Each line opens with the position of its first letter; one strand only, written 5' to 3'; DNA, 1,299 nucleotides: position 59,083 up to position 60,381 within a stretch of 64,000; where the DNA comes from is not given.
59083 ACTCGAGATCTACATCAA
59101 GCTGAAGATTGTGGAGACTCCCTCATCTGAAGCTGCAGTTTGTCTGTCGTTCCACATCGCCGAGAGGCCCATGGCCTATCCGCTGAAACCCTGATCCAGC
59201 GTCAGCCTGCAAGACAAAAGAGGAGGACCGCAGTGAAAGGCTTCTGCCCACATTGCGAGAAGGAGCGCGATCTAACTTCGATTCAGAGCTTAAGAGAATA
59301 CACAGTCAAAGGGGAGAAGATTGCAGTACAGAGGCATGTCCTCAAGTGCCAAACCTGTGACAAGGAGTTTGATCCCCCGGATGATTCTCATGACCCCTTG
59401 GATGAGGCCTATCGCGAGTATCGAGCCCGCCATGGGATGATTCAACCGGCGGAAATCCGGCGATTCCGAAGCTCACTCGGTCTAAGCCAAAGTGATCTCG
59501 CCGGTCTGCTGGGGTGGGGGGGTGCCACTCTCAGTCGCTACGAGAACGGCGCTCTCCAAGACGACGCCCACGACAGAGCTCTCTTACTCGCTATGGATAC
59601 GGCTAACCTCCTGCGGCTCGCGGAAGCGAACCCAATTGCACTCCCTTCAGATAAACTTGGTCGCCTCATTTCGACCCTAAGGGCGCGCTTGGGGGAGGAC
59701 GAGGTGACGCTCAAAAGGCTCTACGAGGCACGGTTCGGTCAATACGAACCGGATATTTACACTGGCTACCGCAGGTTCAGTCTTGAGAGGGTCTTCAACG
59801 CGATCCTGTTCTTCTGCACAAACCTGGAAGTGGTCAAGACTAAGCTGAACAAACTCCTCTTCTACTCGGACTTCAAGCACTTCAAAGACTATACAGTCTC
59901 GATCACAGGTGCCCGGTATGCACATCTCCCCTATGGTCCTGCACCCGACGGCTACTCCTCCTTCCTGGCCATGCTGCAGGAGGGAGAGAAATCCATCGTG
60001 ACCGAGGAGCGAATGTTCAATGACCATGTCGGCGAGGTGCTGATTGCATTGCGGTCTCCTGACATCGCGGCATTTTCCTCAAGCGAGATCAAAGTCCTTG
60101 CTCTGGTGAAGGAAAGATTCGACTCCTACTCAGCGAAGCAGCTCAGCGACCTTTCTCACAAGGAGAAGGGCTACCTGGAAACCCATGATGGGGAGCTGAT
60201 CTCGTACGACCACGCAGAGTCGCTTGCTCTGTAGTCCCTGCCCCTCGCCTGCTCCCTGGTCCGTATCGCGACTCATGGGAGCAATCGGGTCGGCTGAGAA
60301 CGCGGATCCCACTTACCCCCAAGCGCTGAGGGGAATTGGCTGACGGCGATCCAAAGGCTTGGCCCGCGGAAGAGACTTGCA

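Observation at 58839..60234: Frameshifted MqsR-like toxin paired with an intact three-domain antitoxin (Zn ribbon + HTH + Panacea/DUF4065)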

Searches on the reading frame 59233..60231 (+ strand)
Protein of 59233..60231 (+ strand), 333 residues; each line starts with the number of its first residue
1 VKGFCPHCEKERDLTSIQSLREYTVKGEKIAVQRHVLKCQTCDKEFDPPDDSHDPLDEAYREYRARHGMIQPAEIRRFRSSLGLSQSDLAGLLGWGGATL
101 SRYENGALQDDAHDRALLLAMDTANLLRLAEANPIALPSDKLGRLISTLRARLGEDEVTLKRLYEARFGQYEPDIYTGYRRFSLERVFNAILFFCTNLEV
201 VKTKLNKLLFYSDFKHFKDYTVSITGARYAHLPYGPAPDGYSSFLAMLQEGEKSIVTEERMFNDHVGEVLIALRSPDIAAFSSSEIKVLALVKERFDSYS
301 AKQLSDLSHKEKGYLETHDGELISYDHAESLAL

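Call 3: search_protein_families(library=pfam, proteins=[window:59233-60231:+], max_evalue=1)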
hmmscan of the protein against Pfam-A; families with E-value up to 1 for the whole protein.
window:59233-60231:+ (333 aa): 8 families
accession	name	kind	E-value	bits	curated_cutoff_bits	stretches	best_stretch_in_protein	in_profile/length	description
PF13274.11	SocA_Panacea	-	4.9e-20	73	25.7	1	205-312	1-110/113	Antitoxin SocA-like, Panacea domain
PF15731.11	MqsA_antitoxin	-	1.8e-09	38.2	30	1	5-113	3-112/131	Antitoxin component of bacterial toxin-antitoxin system, MqsA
PF13560.12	HTH_31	-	5.3e-08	33.5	27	1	73-111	4-43/64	Helix-turn-helix domain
PF01381.28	HTH_3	-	1.3e-05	25.5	23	1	75-106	1-32/55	Helix-turn-helix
PF20432.4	Xre-like-HTH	-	3.2e-05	24.6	25.8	1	75-120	15-62/63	Antitoxin Xre-like helix-turn-helix domain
PF12844.13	HTH_19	-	0.017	15.5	30.2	1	75-106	4-35/64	Helix-turn-helix domain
PF13717.11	Zn_ribbon_4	-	0.063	13.7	30.3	0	22-46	11-35/36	zinc-ribbon domain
PF12760.12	Zn_ribbon_IS1595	-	0.089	13.2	25.4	1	4-44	19-45/46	Transposase zinc-ribbon domain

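Call 4: search_protein_families(library=ncbifam, proteins=[window:59233-60231:+], max_evalue=1)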
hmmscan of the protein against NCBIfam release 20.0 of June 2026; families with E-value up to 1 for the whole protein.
window:59233-60231:+ (333 aa): 11 families
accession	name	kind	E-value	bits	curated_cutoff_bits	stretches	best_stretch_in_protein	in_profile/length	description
TIGR03830.1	CxxCG_CxxCG_HTH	subfamily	1.9e-24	85.9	61.8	1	5-126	1-122/127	type II TA system antitoxin MqsA family protein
TIGR03070.1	couple_hipB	subfamily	0.00065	19.6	71.65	1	74-106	6-38/58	type II toxin-antitoxin system Y4mF family antitoxin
NF047745.1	SocA_antitoxin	equivalog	0.0094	15.6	190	1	197-313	18-127/176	type VI toxin-antitoxin system SocA family antitoxin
NF007257.0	PRK09706.1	subfamily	0.021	14.6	101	0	74-107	9-42/135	transcriptional repressor DicA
NF041951.1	phage_RstR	subfamily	0.042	14.1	80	1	73-109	5-41/108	RstR family transcriptional repressor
TIGR00270.2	TIGR00270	equivalog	0.053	13.3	110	1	74-111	79-116/159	multiprotein bridging factor aMBF1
NF049845.1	Xre_ParS_antitoxin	subfamily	0.063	13.4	90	1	72-121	4-55/112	type II RES/Xre toxin-antitoxin system antitoxin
NF041575.1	antitoxPezA_Strep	equivalog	0.073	13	290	1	74-107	5-38/158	type II toxin-antitoxin system antitoxin PezA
NF041197.2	CxxC_Se_CxxC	equivalog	0.16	12.1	40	0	36-63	18-44/53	dual CXXC motif small (seleno)protein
TIGR02098.1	MJ0042_CXXC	domain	0.19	11.5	20.9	1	23-46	12-35/38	MJ0042-type zinc finger domain-containing protein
NF047542.1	telomere_Tap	equivalog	0.25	10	600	1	66-113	13-60/695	telomere-associated protein Tap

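Call 6: find_homologous_proteins(query=window:59233-60231:+, max_evalue=0.001)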
Query window:59233-60231:+ (333 aa): 1308 proteins with E <= 0.001 among 8000 candidates; the best 120 are listed.
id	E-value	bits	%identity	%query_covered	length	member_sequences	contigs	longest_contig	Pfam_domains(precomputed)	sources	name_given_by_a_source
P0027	3.4e-220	748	100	100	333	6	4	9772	PF13274.12,PF01381.29,PF15731.12,PF13560.13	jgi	-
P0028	2.1e-156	539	71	100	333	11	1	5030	PF13274.12,PF01381.29,PF15731.12,PF13560.13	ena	-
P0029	2.8e-139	482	64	100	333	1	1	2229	PF13274.12,PF01381.29,PF15731.12,PF13560.13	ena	-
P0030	1.8e-131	457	60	100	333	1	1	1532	PF13274.12,PF01381.29,PF15731.12,PF13560.13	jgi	-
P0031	4.8e-131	455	61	99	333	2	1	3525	PF13274.12,PF01381.29,PF15731.12,PF13560.13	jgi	jgi:putative zinc finger/helix-turn-helix YgiT family protein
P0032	1.5e-130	454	59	99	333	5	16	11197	PF13274.12,PF01381.29,PF15731.12,PF13560.13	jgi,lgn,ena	-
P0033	2.5e-130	453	59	100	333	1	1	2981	PF13274.12,PF01381.29,PF15731.12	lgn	-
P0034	4.8e-129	449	58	100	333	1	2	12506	PF13274.12,PF01381.29,PF15731.12,PF13560.13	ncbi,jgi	-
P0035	6.0e-128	445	59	100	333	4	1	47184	PF13274.12,PF01381.29,PF15731.12,PF13560.13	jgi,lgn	jgi:putative zinc finger/helix-turn-helix YgiT family protein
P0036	6.9e-128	445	59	100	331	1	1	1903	PF13274.12,PF01381.29,PF15731.12,PF13560.13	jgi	jgi:putative zinc finger/helix-turn-helix YgiT family protein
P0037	7.6e-128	445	59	100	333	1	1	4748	PF13274.12,PF15731.12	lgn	-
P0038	2.8e-127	443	58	100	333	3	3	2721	PF13274.12,PF01381.29,PF15731.12,PF13560.13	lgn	-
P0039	3.1e-127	443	58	100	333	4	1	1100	PF13274.12,PF01381.29,PF15731.12,PF13560.13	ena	-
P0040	4.2e-127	442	58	100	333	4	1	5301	PF13274.12,PF15731.12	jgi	-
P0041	5.3e-127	442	59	100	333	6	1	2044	PF13274.12,PF01381.29,PF15731.12,PF13560.13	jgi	-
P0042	7.2e-127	442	57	100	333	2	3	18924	PF13274.12,PF01381.29,PF15731.12,PF13560.13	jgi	-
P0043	6.4e-126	439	57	100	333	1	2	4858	PF13274.12,PF01381.29,PF15731.12,PF13560.13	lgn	-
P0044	1.4e-125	437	60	100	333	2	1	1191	PF13274.12,PF15731.12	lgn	-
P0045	2.3e-124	433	57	99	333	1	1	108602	PF13274.12,PF01381.29,PF15731.12,PF13560.13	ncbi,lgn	-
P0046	9.1e-124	431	58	100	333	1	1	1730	PF13274.12,PF15731.12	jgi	jgi:putative zinc finger/helix-turn-helix YgiT family protein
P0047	1.7e-120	421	57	100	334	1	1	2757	PF13274.12,PF15731.12,PF13560.13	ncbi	-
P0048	2.2e-118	414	56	100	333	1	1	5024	PF13274.12,PF01381.29,PF15731.12,PF13560.13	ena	-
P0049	2.7e-116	407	55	100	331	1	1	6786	PF20432.5,PF13274.12,PF01381.29,PF15731.12,PF13560.13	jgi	-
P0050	2.6e-115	404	55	100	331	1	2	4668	PF13274.12,PF01381.29,PF15731.12,PF13560.13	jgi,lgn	-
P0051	3.3e-115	403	55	100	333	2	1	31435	PF12844.14,PF13274.12,PF01381.29,PF15731.12,PF13560.13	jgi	jgi:putative zinc finger/helix-turn-helix YgiT family protein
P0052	5.0e-115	403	53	100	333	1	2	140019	PF12844.14,PF13274.12,PF01381.29,PF15731.12,PF13560.13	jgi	jgi:putative zinc finger/helix-turn-helix YgiT family protein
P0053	1.3e-114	401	55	100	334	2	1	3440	PF13274.12,PF01381.29,PF15731.12,PF13560.13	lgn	-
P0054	1.4e-114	401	55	100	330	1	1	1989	PF13274.12,PF01381.29,PF15731.12,PF13560.13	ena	-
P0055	1.6e-114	401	55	100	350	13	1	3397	PF13274.12,PF01381.29,PF15731.12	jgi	jgi:putative zinc finger/helix-turn-helix YgiT family protein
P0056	1.8e-114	401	54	100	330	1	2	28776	PF20432.5,PF13274.12,PF01381.29,PF15731.12,PF13560.13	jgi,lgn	-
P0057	1.9e-114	401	55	100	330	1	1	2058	PF13274.12,PF01381.29,PF15731.12,PF13560.13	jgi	-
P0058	2.0e-114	401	55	100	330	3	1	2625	PF13274.12,PF15731.12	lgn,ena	-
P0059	2.3e-114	401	55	100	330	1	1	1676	PF13274.12,PF01381.29,PF15731.12,PF13560.13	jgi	-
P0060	4.3e-114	400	55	100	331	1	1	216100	PF13274.12,PF01381.29,PF15731.12,PF13560.13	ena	-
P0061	5.8e-114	399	55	100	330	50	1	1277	PF13274.12,PF01381.29,PF15731.12,PF13560.13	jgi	-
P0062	8.4e-114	399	54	100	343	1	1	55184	PF13274.12,PF15731.12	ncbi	-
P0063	1.1e-113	398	53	100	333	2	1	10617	PF12844.14,PF13274.12,PF01381.29,PF15731.12,PF13560.13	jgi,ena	-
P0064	1.4e-113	398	55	100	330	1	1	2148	PF20432.5,PF13274.12,PF01381.29,PF15731.12,PF13560.13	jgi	jgi:putative zinc finger/helix-turn-helix YgiT family protein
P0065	1.4e-113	398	55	100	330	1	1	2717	PF20432.5,PF13274.12,PF01381.29,PF15731.12,PF13560.13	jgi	jgi:putative zinc finger/helix-turn-helix YgiT family protein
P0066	1.5e-113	398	53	100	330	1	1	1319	PF13274.12,PF15731.12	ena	-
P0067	1.8e-113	398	53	100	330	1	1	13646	PF13274.12,PF01381.29,PF15731.12,PF13560.13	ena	-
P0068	1.9e-113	398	56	100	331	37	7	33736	PF13274.12,PF15731.12,PF13560.13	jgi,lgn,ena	-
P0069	2.0e-113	398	55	100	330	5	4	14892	PF13274.12,PF01381.29,PF15731.12,PF13560.13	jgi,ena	jgi:putative zinc finger/helix-turn-helix YgiT family protein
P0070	2.7e-113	397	54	100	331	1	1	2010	PF20432.5,PF13274.12,PF01381.29,PF15731.12,PF13560.13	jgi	jgi:putative zinc finger/helix-turn-helix YgiT family protein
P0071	3.0e-113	397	53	100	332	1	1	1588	PF13274.12,PF01381.29,PF15731.12,PF13560.13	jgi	-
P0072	3.3e-113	397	55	100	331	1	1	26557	PF13274.12,PF15731.12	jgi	jgi:putative zinc finger/helix-turn-helix YgiT family protein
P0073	4.3e-113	396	55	100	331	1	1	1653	PF13274.12,PF01381.29,PF15731.12,PF13560.13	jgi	-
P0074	4.9e-113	396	55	100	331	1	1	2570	PF13274.12,PF01381.29,PF15731.12,PF13560.13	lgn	-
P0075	5.6e-113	396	54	100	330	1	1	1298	PF20432.5,PF13274.12,PF01381.29,PF15731.12,PF13560.13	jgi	jgi:putative zinc finger/helix-turn-helix YgiT family protein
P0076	6.8e-113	396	54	100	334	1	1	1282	PF13274.12,PF15731.12,PF13560.13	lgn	-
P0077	6.8e-113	396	56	100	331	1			PF13274.12,PF15731.12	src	-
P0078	9.3e-113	395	54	100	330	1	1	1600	PF13274.12,PF15731.12,PF13560.13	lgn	-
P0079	1.0e-112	395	53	100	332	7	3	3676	PF13274.12,PF01381.29,PF15731.12,PF13560.13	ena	-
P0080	1.1e-112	395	54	100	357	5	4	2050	PF13274.12,PF01381.29,PF15731.12,PF13560.13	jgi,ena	-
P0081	1.2e-112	395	56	100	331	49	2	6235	PF13274.12,PF15731.12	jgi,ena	-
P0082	1.4e-112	395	54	100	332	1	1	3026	PF13274.12,PF01381.29,PF15731.12,PF13560.13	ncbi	-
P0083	1.9e-112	394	54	100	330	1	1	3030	PF13274.12,PF01381.29,PF15731.12,PF13560.13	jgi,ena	-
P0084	2.0e-112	394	54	100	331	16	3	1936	PF20432.5,PF13274.12,PF01381.29,PF15731.12,PF13560.13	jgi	jgi:putative zinc finger/helix-turn-helix YgiT family protein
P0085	2.3e-112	394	54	100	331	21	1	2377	PF13274.12,PF01381.29,PF15731.12,PF13560.13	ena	-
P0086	2.6e-112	394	54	100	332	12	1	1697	PF13274.12,PF01381.29,PF15731.12,PF13560.13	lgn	-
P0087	3.1e-112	394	55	100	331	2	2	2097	PF13274.12,PF01381.29,PF15731.12,PF13560.13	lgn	-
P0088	3.4e-112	393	53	100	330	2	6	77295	PF20432.5,PF13274.12,PF01381.29,PF15731.12,PF13560.13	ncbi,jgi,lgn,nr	ncbi:MAG: DUF4065 domain-containing protein [Deltaproteobacteria bacterium]|nr:DUF4065 domain-contai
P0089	4.0e-112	393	54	100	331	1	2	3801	PF13274.12,PF01381.29,PF15731.12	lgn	-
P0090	4.3e-112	393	55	100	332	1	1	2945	PF13274.12,PF01381.29,PF15731.12,PF13560.13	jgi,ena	-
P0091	6.4e-112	393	55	100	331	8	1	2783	PF13274.12,PF01381.29,PF15731.12,PF13560.13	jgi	jgi:putative zinc finger/helix-turn-helix YgiT family protein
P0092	8.4e-112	392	54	100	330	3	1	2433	PF13274.12,PF01381.29,PF15731.12,PF13560.13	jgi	jgi:putative zinc finger/helix-turn-helix YgiT family protein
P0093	8.8e-112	392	53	100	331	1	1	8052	PF13274.12,PF01381.29,PF15731.12,PF13560.13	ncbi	ncbi:MAG: type II TA system antitoxin MqsA family protein [Thermodesulfobacteriota bacterium]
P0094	9.1e-112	392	54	100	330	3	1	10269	PF13274.12,PF15731.12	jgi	jgi:putative zinc finger/helix-turn-helix YgiT family protein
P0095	1.4e-111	391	54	100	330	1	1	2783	PF13274.12,PF15731.12,PF13560.13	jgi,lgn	jgi:putative zinc finger/helix-turn-helix YgiT family protein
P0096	1.5e-111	391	55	100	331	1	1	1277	PF13274.12,PF01381.29,PF15731.12,PF13560.13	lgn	-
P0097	1.5e-111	391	54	100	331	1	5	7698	PF13274.12,PF01381.29,PF15731.12,PF13560.13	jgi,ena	jgi:putative zinc finger/helix-turn-helix YgiT family protein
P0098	1.8e-111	391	55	99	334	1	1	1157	PF13274.12,PF01381.29,PF15731.12,PF13560.13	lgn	-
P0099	2.1e-111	391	54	100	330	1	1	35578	PF13274.12,PF15731.12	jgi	jgi:putative zinc finger/helix-turn-helix YgiT family protein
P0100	2.9e-111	390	54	100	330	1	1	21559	PF13274.12,PF01381.29,PF15731.12,PF13560.13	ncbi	-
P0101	3.0e-111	390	54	100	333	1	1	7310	PF13274.12,PF01381.29,PF15731.12,PF13560.13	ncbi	-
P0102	3.4e-111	390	54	100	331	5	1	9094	PF13274.12,PF01381.29,PF15731.12,PF13560.13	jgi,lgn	jgi:putative zinc finger/helix-turn-helix YgiT family protein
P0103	3.4e-111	390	52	100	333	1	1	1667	PF12844.14,PF13274.12,PF01381.29,PF15731.12,PF13560.13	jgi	jgi:putative zinc finger/helix-turn-helix YgiT family protein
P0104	3.8e-111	390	53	100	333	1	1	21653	PF13274.12,PF01381.29,PF15731.12,PF13560.13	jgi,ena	-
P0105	5.8e-111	389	52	100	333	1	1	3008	PF12844.14,PF13274.12,PF01381.29,PF15731.12,PF13560.13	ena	-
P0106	6.7e-111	389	52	100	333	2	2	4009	PF13274.12,PF01381.29,PF15731.12,PF13560.13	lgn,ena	-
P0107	7.2e-111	389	53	100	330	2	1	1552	PF13274.12,PF15731.12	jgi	jgi:putative zinc finger/helix-turn-helix YgiT family protein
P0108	9.4e-111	389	51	100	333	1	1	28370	PF12844.14,PF13274.12,PF01381.29,PF15731.12,PF13560.13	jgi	jgi:putative zinc finger/helix-turn-helix YgiT family protein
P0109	1.5e-110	388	53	100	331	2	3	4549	PF13274.12,PF01381.29,PF15731.12,PF13560.13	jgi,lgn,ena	-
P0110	1.7e-110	388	51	100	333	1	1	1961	PF20432.5,PF13274.12,PF01381.29,PF15731.12,PF13560.13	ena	-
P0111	2.1e-110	388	52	100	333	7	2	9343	PF12844.14,PF13274.12,PF01381.29,PF15731.12,PF13560.13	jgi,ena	jgi:putative zinc finger/helix-turn-helix YgiT family protein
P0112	2.5e-110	387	52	100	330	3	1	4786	PF13274.12,PF01381.29,PF15731.12,PF13560.13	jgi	-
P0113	2.5e-110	387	53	100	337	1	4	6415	PF13274.12,PF01381.29,PF15731.12,PF13560.13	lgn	-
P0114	2.6e-110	387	52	100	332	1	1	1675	PF13274.12,PF01381.29,PF15731.12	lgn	-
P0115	2.7e-110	387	53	100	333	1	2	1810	PF13274.12,PF01381.29,PF15731.12,PF13560.13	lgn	-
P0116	3.5e-110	387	51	100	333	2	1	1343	PF13274.12,PF01381.29,PF15731.12,PF13560.13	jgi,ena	-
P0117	3.7e-110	387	53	100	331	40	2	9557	PF13274.12,PF01381.29,PF15731.12,PF13560.13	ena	-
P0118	5.8e-110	386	52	100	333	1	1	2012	PF12844.14,PF13274.12,PF01381.29,PF15731.12,PF13560.13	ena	-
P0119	6.6e-110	386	53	100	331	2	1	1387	PF13274.12,PF01381.29,PF15731.12,PF13560.13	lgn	-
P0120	8.0e-110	386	53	100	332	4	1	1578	PF13274.12,PF01381.29,PF15731.12,PF13560.13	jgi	-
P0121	9.1e-110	385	52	100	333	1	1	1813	PF13274.12,PF01381.29,PF15731.12,PF13560.13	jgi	jgi:putative zinc finger/helix-turn-helix YgiT family protein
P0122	9.6e-110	385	52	100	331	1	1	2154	PF20432.5,PF13274.12,PF01381.29,PF15731.12,PF13560.13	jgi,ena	-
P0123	1.1e-109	385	51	100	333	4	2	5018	PF13274.12,PF01381.29,PF15731.12,PF13560.13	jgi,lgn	-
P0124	1.2e-109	385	53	100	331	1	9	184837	PF13274.12,PF01381.29,PF15731.12,PF13560.13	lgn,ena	-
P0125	1.4e-109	385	53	100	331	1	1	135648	PF13274.12,PF01381.29,PF15731.12,PF13560.13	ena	-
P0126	1.8e-109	384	51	100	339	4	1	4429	PF13274.12,PF01381.29,PF15731.12,PF13560.13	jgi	jgi:putative zinc finger/helix-turn-helix YgiT family protein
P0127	1.9e-109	384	52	100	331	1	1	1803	PF13274.12,PF01381.29,PF15731.12,PF13560.13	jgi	jgi:putative zinc finger/helix-turn-helix YgiT family protein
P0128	2.0e-109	384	52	100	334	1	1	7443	PF13274.12,PF01381.29,PF15731.12,PF13560.13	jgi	-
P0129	2.9e-109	384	53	100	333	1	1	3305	PF20432.5,PF13274.12,PF01381.29,PF15731.12,PF13560.13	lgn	-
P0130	3.5e-109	384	53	100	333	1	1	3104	PF13274.12,PF01381.29,PF15731.12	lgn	-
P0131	5.2e-109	383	51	100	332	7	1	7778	PF13274.12,PF01381.29,PF15731.12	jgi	jgi:putative zinc finger/helix-turn-helix YgiT family protein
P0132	6.5e-109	383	53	100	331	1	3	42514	PF13274.12,PF01381.29,PF15731.12,PF13560.13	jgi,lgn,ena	jgi:putative zinc finger/helix-turn-helix YgiT family protein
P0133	7.8e-109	382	53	100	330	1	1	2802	PF13274.12,PF01381.29,PF15731.12,PF13560.13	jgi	jgi:putative zinc finger/helix-turn-helix YgiT family protein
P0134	1.2e-108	382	52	100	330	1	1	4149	PF13274.12,PF01381.29,PF15731.12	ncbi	-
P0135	1.3e-108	382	52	100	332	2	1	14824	PF13274.12,PF01381.29,PF15731.12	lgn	-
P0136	1.5e-108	381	52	100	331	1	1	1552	PF13274.12,PF01381.29,PF15731.12,PF13560.13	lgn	-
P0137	1.7e-108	381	50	100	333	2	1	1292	PF13274.12,PF01381.29,PF15731.12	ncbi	-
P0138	1.7e-108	381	53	100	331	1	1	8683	PF13274.12,PF15731.12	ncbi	ncbi:MAG: type II TA system antitoxin MqsA family protein [Pseudomonadota bacterium]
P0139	1.7e-108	381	52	100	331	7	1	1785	PF13274.12,PF01381.29,PF15731.12,PF13560.13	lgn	-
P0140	2.0e-108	381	51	100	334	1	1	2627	PF12844.14,PF13274.12,PF01381.29,PF15731.12,PF13560.13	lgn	-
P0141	2.5e-108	381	52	100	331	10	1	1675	PF13274.12,PF01381.29,PF15731.12,PF13560.13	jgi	-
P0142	3.0e-108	380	53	100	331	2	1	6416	PF13274.12,PF01381.29,PF15731.12,PF13560.13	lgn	-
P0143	4.1e-108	380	52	100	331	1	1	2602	PF13274.12,PF01381.29,PF15731.12,PF13560.13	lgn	-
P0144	4.5e-108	380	52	100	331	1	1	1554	PF20432.5,PF13274.12,PF01381.29,PF15731.12,PF13560.13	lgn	-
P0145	5.0e-108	380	53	99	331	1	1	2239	PF20432.5,PF13274.12,PF01381.29,PF15731.12,PF13560.13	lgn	-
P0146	7.9e-108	379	51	100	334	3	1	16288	PF12844.14,PF13274.12,PF01381.29,PF15731.12,PF13560.13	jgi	jgi:putative zinc finger/helix-turn-helix YgiT family protein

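Call 29: find_related_loci(query=A3, collection=genome_contigs, flank=2500)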
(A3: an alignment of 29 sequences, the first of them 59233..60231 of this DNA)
Query A3 (333 aa) in genome_contigs; peptide patterns used: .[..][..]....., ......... (x = any residue, [..] = any of these).
336 stretches matched a pattern; 165 encode a relative of the query (tblastn E <= 1e-3); the best 80 are kept; 80 distinct loci.
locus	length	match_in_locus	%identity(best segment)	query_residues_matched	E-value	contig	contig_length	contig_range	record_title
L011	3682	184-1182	71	1-333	1e-166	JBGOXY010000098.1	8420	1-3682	MAG: Anaerolineae bacterium isolate OBJ_0618_130150_56 k141_6362358_length_8420_cov_12.0000, whole genome shotgun sequen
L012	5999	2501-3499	58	1-333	3e-135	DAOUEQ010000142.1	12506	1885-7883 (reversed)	MAG TPA_asm: Anaerolineales bacterium isolate N6_298 k139_2027004, whole genome shotgun sequence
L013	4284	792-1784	57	1-331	6e-131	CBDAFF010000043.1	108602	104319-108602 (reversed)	MAG: uncultured Anaerolineales bacterium isolate MAG_101 genome assembly, contig: k141_348111, whole genome shotgun sequ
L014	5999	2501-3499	53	1-333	2e-118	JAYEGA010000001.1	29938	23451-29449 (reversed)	MAG: Thermodesulfobacteriota bacterium isolate MAG258 MAG258_1, whole genome shotgun sequence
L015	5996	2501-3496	53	1-333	2e-118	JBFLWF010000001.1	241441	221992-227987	MAG: Nitrospirota bacterium isolate MAG025 MAG025_1, whole genome shotgun sequence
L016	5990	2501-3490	53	1-333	5e-118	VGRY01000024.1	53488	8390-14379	MAG: Deltaproteobacteria bacterium isolate K_DeepCast_100m_mx_276 K_DeepCast_100m_mx_276_Ga0194127_10000682, whole genom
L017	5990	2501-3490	53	1-333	9e-118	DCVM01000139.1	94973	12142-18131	MAG TPA_asm: Syntrophaceae bacterium UBA2188 UBA2188_contig_11561, whole genome shotgun sequence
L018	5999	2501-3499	51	1-333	1e-117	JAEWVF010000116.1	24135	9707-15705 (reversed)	MAG: Chloroflexota bacterium isolate OH_SDB_50 k127_1123893, whole genome shotgun sequence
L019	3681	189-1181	53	1-333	9e-118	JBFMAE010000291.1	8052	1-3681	MAG: Thermodesulfobacteriota bacterium isolate MAG130 MAG130_291, whole genome shotgun sequence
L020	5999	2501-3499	51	1-333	9e-117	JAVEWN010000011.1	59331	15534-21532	MAG: Anaerolineales bacterium isolate BF4_147 NODE_1429_length_59331_cov_6.663773_Biofilm4, whole genome shotgun sequenc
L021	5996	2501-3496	51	1-333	2e-114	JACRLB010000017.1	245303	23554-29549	MAG: Chloroflexi bacterium isolate NC_groundwater_1870_Pr3_B-0.1um_52_44 SR2-18-B1_coassembly_63877, whole genome shotgu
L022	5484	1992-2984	53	1-333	2e-114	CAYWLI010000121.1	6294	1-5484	MAG TPA_asm: uncultured Thermodesulfobacteriota bacterium isolate binchicken_co163_443 genome assembly, contig: NODE_205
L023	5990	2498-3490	54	1-333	2e-113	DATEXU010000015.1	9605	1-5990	MAG TPA_asm: Thermodesulfobacteriota bacterium isolate SMAG_U8427 k141_824903, whole genome shotgun sequence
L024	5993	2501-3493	52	1-333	7e-113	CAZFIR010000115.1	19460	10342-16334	MAG TPA_asm: uncultured Thermodesulfobacteriota bacterium isolate SRP185410_co1_332 genome assembly, contig: k141_130171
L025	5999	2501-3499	50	1-333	7e-112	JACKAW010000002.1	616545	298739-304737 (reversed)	MAG: Anaerolineales bacterium isolate HK-STAS-CHLO-5 HK-STAS-CHLO-5_2, whole genome shotgun sequence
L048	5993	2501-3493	48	1-333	3e-102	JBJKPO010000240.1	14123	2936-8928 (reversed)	MAG: Bacillota bacterium isolate Bin_124 S1Ck127_3746392_flag_1_multi_5.9996_len_14123, whole genome shotgun sequence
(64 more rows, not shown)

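Call 47: search_protein_families(library=padloc, proteins=[window:59233-60231:+], max_evalue=0.01)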
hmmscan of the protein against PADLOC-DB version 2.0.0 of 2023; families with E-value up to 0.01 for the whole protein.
window:59233-60231:+ (333 aa): 2 families
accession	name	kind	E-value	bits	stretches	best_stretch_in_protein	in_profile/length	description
PDLC03947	RmrA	-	0.0044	13.9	1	66-109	7-50/383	-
PDLC03952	RmrA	-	0.0083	13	0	64-112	17-64/395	-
